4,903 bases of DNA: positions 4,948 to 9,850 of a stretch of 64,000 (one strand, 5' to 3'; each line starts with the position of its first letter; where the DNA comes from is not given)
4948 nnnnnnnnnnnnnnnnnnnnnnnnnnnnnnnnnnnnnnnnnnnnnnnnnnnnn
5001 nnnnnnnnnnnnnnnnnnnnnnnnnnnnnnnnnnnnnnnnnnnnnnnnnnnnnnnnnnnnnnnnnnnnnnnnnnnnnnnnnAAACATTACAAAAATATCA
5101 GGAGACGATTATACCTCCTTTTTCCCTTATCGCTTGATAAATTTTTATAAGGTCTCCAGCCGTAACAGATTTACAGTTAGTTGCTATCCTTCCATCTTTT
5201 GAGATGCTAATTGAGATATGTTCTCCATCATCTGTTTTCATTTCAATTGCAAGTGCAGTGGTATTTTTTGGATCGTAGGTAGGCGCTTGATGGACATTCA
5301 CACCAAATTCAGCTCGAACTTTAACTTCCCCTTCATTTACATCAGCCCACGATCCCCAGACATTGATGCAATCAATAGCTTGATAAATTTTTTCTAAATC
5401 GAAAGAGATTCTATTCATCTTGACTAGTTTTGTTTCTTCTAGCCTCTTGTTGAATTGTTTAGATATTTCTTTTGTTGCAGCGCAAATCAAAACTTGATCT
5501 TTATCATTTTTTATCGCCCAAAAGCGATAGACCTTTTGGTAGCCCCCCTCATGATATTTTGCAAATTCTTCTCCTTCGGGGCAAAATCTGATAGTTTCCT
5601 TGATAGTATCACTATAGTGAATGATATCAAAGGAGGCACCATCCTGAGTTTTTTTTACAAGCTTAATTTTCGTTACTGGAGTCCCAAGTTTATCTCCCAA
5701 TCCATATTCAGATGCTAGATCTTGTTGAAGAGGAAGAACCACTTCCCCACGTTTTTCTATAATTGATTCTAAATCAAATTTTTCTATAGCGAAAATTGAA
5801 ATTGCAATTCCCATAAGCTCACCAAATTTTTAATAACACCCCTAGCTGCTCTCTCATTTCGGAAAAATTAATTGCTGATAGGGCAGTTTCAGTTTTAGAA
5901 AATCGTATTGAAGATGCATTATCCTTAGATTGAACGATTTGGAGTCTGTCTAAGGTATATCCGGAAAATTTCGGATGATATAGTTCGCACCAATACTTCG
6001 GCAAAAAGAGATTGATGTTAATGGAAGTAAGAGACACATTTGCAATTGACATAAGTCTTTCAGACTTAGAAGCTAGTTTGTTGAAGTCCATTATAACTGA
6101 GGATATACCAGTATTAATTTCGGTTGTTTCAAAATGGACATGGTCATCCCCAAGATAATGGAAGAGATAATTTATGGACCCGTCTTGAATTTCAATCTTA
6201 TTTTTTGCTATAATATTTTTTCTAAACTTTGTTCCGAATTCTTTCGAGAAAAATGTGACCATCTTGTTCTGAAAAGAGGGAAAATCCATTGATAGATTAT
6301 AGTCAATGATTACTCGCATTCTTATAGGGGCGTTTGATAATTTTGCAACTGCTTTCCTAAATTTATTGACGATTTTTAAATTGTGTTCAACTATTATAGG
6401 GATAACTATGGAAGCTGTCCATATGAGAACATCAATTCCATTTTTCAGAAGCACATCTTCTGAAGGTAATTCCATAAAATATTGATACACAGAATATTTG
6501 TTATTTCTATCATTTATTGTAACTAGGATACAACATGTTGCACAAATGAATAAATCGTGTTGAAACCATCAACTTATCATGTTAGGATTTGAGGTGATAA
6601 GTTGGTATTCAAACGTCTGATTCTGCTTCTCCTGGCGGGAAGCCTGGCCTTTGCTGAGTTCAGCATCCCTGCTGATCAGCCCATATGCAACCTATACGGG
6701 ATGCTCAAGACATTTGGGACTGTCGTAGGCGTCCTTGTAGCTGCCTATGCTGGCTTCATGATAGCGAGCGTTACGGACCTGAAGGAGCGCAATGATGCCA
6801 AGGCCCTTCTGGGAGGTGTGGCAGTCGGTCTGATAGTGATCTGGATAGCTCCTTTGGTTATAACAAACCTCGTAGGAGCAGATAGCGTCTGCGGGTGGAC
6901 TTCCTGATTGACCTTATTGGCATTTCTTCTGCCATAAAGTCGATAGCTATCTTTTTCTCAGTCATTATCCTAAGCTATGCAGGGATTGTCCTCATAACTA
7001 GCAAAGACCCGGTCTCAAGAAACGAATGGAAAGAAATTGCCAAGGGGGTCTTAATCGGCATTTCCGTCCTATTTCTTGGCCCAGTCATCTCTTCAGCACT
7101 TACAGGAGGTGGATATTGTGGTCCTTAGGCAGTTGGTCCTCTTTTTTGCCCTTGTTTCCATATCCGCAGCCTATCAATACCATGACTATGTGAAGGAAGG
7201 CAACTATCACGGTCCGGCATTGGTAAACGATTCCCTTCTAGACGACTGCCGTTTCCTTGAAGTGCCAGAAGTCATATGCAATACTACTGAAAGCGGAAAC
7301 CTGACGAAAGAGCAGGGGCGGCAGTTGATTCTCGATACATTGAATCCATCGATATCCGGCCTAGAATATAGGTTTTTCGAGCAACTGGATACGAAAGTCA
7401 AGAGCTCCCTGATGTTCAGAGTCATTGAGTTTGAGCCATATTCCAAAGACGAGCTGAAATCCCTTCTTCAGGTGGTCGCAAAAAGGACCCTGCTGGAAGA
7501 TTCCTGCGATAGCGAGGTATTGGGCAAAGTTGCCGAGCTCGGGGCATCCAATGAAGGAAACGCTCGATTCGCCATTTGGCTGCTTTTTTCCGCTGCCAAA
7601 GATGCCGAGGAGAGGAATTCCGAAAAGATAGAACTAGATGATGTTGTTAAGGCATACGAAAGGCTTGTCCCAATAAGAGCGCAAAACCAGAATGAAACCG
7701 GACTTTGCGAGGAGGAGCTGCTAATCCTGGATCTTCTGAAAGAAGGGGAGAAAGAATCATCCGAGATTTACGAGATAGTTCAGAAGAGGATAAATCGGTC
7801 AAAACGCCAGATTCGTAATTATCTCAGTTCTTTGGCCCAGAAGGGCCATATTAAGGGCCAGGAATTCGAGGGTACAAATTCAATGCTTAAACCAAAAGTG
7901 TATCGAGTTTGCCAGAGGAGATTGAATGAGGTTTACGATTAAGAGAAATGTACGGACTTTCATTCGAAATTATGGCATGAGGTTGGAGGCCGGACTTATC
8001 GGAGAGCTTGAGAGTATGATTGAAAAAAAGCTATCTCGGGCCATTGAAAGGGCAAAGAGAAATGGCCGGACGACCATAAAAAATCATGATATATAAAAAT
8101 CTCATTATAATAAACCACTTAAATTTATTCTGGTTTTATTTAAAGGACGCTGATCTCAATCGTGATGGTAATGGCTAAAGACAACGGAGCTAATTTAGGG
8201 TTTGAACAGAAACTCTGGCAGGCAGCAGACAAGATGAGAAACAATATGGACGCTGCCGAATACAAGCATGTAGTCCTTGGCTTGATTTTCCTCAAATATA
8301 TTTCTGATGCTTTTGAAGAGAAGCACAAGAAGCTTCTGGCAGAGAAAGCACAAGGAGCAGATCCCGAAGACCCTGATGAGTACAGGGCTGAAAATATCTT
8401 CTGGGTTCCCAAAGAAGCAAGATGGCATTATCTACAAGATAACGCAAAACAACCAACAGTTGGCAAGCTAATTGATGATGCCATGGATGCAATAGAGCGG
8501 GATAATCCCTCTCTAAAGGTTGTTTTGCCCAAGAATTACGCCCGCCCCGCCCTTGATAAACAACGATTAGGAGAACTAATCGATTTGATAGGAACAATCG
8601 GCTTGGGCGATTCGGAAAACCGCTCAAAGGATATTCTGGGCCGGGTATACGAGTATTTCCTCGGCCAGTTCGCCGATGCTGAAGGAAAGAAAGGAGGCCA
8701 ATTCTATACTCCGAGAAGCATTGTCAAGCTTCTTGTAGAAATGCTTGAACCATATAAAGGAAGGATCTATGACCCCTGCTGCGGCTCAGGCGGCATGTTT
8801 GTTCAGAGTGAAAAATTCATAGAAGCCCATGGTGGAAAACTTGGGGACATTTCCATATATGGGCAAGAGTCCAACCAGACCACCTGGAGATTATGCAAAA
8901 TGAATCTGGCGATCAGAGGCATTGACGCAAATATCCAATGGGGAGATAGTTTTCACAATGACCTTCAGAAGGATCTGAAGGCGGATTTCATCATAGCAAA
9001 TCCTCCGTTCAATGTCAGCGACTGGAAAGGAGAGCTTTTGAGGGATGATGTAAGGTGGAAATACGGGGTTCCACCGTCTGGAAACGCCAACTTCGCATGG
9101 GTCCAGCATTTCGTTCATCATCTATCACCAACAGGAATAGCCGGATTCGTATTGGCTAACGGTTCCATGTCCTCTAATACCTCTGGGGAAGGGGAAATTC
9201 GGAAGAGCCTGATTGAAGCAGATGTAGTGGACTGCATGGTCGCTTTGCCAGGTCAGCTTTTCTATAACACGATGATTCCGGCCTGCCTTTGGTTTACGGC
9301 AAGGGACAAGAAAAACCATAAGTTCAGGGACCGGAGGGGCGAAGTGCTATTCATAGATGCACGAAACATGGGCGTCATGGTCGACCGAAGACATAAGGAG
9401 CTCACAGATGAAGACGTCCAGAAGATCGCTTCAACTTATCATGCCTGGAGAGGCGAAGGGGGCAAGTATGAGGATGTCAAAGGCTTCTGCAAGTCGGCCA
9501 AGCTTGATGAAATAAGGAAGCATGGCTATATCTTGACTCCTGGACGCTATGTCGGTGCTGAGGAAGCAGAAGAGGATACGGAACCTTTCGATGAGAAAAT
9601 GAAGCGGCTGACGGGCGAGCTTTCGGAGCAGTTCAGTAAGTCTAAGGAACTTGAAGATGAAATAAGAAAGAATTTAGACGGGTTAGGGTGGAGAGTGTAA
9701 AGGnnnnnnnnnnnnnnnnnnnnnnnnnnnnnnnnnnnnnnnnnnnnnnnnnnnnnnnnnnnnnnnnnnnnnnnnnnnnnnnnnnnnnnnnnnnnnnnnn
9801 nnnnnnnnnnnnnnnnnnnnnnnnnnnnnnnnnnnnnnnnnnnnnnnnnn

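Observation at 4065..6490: Three uncharacterised cargo genes between fic and the high-GC element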

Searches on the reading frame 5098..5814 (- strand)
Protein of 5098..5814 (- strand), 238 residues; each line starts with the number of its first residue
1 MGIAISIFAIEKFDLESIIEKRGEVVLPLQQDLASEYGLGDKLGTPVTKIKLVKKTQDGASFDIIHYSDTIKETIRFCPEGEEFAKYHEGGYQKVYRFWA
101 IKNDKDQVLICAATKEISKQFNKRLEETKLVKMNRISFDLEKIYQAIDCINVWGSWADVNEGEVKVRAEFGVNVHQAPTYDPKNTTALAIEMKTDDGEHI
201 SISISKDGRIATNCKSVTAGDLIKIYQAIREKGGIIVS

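Call 3: search_protein_families(library=pfam, proteins=[window:5098-5814:-], max_evalue=1)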
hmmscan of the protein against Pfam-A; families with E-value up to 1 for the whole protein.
window:5098-5814:- (238 aa): 0 families

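Call 4: search_protein_families(library=padloc, proteins=[window:5098-5814:-], max_evalue=1)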
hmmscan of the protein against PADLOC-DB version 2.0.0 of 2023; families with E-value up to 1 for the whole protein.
window:5098-5814:- (238 aa): 0 families

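Call 5: search_protein_families(library=ncbifam, proteins=[window:5098-5814:-], max_evalue=1)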
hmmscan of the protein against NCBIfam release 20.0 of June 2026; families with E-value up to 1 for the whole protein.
window:5098-5814:- (238 aa): 1 family
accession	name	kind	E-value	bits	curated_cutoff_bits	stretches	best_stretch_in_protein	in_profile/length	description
TIGR03120.1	one_C_mch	equivalog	0.079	12.1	228.8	1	108-149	163-206/313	methenyltetrahydromethanopterin cyclohydrolase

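Call 7: search_protein_families(library=phrogs, proteins=[window:5098-5814:-], max_evalue=1)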
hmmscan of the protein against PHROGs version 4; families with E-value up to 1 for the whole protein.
window:5098-5814:- (238 aa): 4 families
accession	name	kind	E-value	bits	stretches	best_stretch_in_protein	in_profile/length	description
phrog_7122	-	unknown function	0.053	15.1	1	96-151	20-78/90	-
phrog_38419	-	unknown function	0.14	13.2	0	48-84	47-83/87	-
phrog_16964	-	unknown function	0.21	12.9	0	51-130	7-76/113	-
phrog_26164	-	unknown function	0.21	12.6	1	115-149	27-59/137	-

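Call 10: find_homologous_proteins(query=window:5098-5814:-)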
Query window:5098-5814:- (238 aa): 1 proteins with E <= 0.001 among 362 candidates.
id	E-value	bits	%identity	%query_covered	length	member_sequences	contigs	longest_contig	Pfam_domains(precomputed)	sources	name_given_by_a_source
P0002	6.8e-154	528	100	100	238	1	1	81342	-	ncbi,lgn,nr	ncbi:hypothetical protein KKB44_04040 [Candidatus Micrarchaeota archaeon]|nr:hypothetical protein [C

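Call 13: find_encoding_contigs(protein=P0002, flank=10000, max_places=6)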
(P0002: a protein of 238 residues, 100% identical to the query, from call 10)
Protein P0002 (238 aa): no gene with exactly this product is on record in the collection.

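Call 28: search_solved_structures(query=window:5098-5814:-, max_evalue=10)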
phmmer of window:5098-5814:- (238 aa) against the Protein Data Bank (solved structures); distinct sequences matched with E-value up to 10: 0.

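Call 33: find_related_loci(query=window:5098-5814:-, collection=viral_contigs, flank=8000)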
Query window:5098-5814:- (238 aa) in viral_contigs; peptide patterns used: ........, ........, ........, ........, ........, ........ (x = any residue, [..] = any of these).
20 stretches matched a pattern; 2 encode a relative of the query (tblastn E <= 1e-3); 2 distinct loci.
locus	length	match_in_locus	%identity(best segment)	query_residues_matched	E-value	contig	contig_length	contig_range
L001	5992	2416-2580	35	101-155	4e-5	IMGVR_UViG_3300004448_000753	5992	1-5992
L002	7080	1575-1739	35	101-155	4e-5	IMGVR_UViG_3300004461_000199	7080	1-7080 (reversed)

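Call 38: predict_structure(protein=window:5098-5814:-)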
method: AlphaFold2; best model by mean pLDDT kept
length: 238 residues; sequences in the alignment: 1
mean_pLDDT: 35.7   pTM: 0.27
mean pLDDT of the five models: 35.7, 33.2, 33.1, 32.2, 29.5
residues with pLDDT >= 90: 0; 70-90: 0; 50-70: 7; < 50: 231
segments of 3 or more residues with pLDDT < 50: 1-195, 204-238
pLDDT, mean of each block of 10 residues (from residue 1): 28 33 30 31 33 36 38 33 30 36 42 44 44 29 35 26 25 28 41 49 46 44 44 30
secondary structure, 60 per line:
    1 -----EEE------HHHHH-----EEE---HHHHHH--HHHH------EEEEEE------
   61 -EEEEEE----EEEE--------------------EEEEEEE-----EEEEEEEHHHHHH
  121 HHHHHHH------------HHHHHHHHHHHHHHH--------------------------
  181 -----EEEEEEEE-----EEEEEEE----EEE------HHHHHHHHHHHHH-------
elements in order: E6-8 H15-19 E25-27 H31-36 H39-42 E49-54 E62-67 E72-75 E96-102 E108-114 H115-127 H140-154 E186-193 E199-205 E210-212 H219-231

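Call 60: search_dna_similar(query=window:5098-5814:-, collection=phages, mode=protein, max_evalue=1)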
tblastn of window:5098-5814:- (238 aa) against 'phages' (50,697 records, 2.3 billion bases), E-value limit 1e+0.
Records with a match: 1; places in all: 1; records where one place covers at least 80% of the query: 0.
Best place of each record, by identity: <60% 1.
By first word of the organism name: Streptococcus 1.
By host as written in the record: Streptococcus anginosus 1505 1.
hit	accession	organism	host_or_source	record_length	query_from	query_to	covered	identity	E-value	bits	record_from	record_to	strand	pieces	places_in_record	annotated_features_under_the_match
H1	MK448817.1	Streptococcus phage Javan59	Streptococcus anginosus 1505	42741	66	143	33%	33.3%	3e-2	41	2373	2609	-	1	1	hypothetical protein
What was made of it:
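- Tried and rejected: The Streptococcus phage hit at E = 0.03 is also treated as noise (call 60).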

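Call 79: search_dna_similar(query=window:5098-5814:-, collection=plasmids, mode=protein, max_evalue=1)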
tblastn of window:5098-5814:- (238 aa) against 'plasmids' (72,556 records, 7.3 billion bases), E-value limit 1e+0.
No match.

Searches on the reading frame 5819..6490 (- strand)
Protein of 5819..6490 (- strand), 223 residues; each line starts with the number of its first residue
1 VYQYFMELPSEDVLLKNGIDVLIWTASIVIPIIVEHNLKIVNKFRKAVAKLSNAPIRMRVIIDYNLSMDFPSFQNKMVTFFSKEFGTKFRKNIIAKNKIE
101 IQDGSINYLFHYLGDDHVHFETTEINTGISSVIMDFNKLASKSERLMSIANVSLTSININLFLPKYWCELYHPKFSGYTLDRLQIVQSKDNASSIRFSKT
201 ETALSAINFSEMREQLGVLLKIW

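Call 3: search_protein_families(library=pfam, proteins=[window:5819-6490:-], max_evalue=1)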
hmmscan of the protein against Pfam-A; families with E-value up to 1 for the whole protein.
window:5819-6490:- (223 aa): 0 families

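Call 4: search_protein_families(library=padloc, proteins=[window:5819-6490:-], max_evalue=1)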
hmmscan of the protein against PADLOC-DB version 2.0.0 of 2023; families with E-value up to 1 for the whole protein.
window:5819-6490:- (223 aa): 0 families

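Call 5: search_protein_families(library=ncbifam, proteins=[window:5819-6490:-], max_evalue=1)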
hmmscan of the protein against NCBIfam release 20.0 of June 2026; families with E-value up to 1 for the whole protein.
window:5819-6490:- (223 aa): 3 families
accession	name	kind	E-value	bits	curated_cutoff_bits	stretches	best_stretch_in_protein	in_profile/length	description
NF052474.1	pept_arginase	exception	0.00062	19.3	350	1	103-192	27-112/287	peptide arginase, FlmR/OhkR family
TIGR04008.1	WcaF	equivalog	0.009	15.9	326.3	1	76-148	41-115/180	colanic acid biosynthesis acetyltransferase WcaF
TIGR03384.1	betaine_BetI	equivalog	0.12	12.1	201.3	1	111-198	47-137/189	choline-binding transcriptional repressor BetI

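Call 7: search_protein_families(library=phrogs, proteins=[window:5819-6490:-], max_evalue=1)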
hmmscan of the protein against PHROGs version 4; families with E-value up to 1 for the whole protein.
window:5819-6490:- (223 aa): 1 family
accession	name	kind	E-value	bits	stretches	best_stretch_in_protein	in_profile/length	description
phrog_33301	-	unknown function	0.11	13.9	1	74-106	27-58/159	-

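Call 11: find_homologous_proteins(query=window:5819-6490:-)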
Query window:5819-6490:- (223 aa): 1 proteins with E <= 0.001 among 204 candidates.
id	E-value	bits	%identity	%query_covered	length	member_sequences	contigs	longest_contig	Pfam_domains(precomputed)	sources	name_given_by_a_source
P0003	2.2e-137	473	100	98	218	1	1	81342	-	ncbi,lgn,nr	ncbi:hypothetical protein KKB44_04045 [Candidatus Micrarchaeota archaeon]|nr:hypothetical protein [C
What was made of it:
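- ORF238 and ORF223 have no relatives (calls 10, 11).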

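Call 29: search_solved_structures(query=window:5819-6490:-, max_evalue=10)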
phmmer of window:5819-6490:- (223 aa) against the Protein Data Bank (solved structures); distinct sequences matched with E-value up to 10: 3.
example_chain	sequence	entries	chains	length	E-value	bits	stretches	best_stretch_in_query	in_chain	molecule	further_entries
5xy3_Z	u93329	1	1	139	0.65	12.9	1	7-82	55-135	Ribosomal protein L27e, putative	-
1ucp_A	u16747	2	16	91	1.4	11.7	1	43-106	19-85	Apoptosis-associated speck-like protein containing a CARD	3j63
7e5b_C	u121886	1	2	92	1.5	11.7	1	43-106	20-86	Apoptosis-associated speck-like protein containing a CARD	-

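Call 35: find_related_loci(query=window:5819-6490:-, collection=viral_contigs, flank=8000)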
Query window:5819-6490:- (223 aa) in viral_contigs; peptide patterns used: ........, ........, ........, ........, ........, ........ (x = any residue, [..] = any of these).
3 stretches matched a pattern, but none encodes a relative of the query by tblastn (E <= 1e-3).

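Call 61: search_dna_similar(query=window:5819-6490:-, collection=phages, mode=protein, max_evalue=1)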
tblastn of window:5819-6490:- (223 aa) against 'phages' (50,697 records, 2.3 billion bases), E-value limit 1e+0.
No match.

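Call 80: search_dna_similar(query=window:5819-6490:-, collection=plasmids, mode=protein, max_evalue=1)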
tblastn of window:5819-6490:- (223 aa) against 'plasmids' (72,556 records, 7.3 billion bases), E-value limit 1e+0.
No match.

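Call 96: find_encoding_contigs(protein=P0003, flank=10000)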
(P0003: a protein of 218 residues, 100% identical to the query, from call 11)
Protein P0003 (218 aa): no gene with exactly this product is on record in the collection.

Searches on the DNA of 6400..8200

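Call 73: search_rna_families(source=window, start=6400, end=8200, threshold=evalue, max_evalue=10)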
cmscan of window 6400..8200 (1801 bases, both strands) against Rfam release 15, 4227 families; matches with E-value up to 10: 3.
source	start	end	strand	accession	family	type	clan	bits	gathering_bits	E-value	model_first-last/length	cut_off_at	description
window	7890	7933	+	RF00281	SNORD47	Gene; snRNA; snoRNA; CD-box;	-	21.6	50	0.52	1-77/77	no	Small nucleolar RNA SNORD47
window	7759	7892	+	RF03546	Flavivirus-5UTR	Cis-reg;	CL00129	18.9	80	0.65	1-156/156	no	Flavivirus 5' UTR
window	7032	7154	+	RF00519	suhB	Gene; sRNA;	CL00108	15.4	41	5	1-77/77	no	Makes More Granules Regulator RNA (mmgR)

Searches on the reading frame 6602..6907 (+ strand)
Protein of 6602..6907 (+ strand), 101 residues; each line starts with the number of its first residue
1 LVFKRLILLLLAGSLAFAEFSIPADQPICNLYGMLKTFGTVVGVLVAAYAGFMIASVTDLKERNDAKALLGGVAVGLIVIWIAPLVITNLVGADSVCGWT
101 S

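Call 3: search_protein_families(library=pfam, proteins=[window:6602-6907:+], max_evalue=1)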
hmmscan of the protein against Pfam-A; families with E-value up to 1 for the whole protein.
window:6602-6907:+ (101 aa): 5 families
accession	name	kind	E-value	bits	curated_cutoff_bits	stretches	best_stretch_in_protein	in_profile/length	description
PF04956.18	TrbC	-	1.5e-05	25.6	27.9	1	6-86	18-94/98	TrbC/VIRB2 pilin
PF18895.5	T4SS_pilin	-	0.0014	19.1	26.6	1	38-90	19-71/71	Type IV secretion system pilin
PF10642.14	Tom5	-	0.11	13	26.1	1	64-87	18-41/46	Mitochondrial import receptor subunit or translocase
PF12669.12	FeoB_associated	-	0.14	12.9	27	0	41-57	4-20/44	FeoB-associated Cys-rich membrane protein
PF23987.1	Phage_holin_10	-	0.14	12.7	27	1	8-48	11-40/52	Bacteriophage holin Pam3 gp28 family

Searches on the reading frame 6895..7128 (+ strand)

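Call 3: search_protein_families(library=pfam, proteins=[window:6895-7128:+], max_evalue=1)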
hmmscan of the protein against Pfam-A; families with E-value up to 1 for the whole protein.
window:6895-7128:+ (77 aa): 1 family
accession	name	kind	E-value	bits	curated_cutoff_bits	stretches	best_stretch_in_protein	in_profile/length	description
PF18895.5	T4SS_pilin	-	1.5e-07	31.8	26.6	1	10-69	12-71/71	Type IV secretion system pilin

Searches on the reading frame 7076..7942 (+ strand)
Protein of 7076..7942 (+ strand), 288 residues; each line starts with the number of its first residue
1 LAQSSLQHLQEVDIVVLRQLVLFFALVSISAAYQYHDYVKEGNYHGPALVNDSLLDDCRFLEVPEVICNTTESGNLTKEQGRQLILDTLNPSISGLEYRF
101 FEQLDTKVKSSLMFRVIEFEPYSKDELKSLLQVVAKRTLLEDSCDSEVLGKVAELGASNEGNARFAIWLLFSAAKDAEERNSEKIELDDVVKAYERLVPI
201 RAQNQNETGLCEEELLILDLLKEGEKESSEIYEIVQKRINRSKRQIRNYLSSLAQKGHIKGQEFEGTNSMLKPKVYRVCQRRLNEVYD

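Call 3: search_protein_families(library=pfam, proteins=[window:7076-7942:+], max_evalue=1)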
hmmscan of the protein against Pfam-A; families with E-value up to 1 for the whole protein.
window:7076-7942:+ (288 aa): 7 families
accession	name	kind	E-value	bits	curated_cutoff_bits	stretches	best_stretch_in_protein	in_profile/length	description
PF22703.2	Cdc6_lid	-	1.1e-12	48.1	27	1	135-195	8-68/68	Cdc6 AAA+ ATPase-type lid domain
PF01978.25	TrmB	-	0.001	19.3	25.6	1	218-279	15-65/68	Sugar-specific transcriptional regulator TrmB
PF21796.3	Cac1_C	-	0.01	16.3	24.3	0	119-138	26-45/55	Chromatin assembly factor 1 subunit Cac1, C-terminal domain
PF17856.7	TIP49_C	-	0.072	13.7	24.5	1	161-195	28-62/66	TIP49 AAA-lid domain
PF11427.14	HTH_Tnp_Tc3_1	-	0.13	12.6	21.1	1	210-250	5-41/50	Tc3 transposase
PF08784.17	RPA_C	-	0.15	13.2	22.6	1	202-259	41-99/106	Replication protein A C terminal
PF13730.12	HTH_36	-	0.21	11.8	25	1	236-259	32-55/55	Helix-turn-helix domain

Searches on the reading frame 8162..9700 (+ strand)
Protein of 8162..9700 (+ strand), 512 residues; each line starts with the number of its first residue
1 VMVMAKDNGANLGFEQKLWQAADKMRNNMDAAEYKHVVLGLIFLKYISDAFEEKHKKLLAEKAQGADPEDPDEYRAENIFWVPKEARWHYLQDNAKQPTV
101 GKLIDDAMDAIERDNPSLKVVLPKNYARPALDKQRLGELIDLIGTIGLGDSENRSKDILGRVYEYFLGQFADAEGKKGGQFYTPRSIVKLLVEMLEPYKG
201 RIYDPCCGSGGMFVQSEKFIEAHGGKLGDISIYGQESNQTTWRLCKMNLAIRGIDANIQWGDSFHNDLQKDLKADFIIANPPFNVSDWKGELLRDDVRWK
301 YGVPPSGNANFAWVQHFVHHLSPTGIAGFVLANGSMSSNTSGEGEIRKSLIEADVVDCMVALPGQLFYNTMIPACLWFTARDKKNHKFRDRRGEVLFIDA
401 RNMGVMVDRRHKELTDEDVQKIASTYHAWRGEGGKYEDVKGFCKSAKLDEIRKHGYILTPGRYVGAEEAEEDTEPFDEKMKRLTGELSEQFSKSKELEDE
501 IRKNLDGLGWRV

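Call 16: search_protein_families(library=pfam, proteins=[window:8162-9700:+], max_evalue=0.001)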
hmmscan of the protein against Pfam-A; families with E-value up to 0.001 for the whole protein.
window:8162-9700:+ (512 aa): 5 families
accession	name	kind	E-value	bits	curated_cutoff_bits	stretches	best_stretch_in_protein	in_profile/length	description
PF02384.22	N6_Mtase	-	8.5e-115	383.8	20.4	1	155-472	2-311/311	N-6 DNA Methylase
PF12161.14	HsdM_N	-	1.2e-28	100.9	24.5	1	15-143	2-135/135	HsdM N-terminal domain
PF01170.24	UPF0020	-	2.5e-06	27.8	22.3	1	200-284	30-132/197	RMKL-like, methyltransferase domain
PF05175.20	MTS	-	3.9e-05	23.8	23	1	189-285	21-110/170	Methyltransferase small domain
PF07669.17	Eco57I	-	0.00013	22.5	25.3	1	248-356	49-159/171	Eco57I restriction-modification methylase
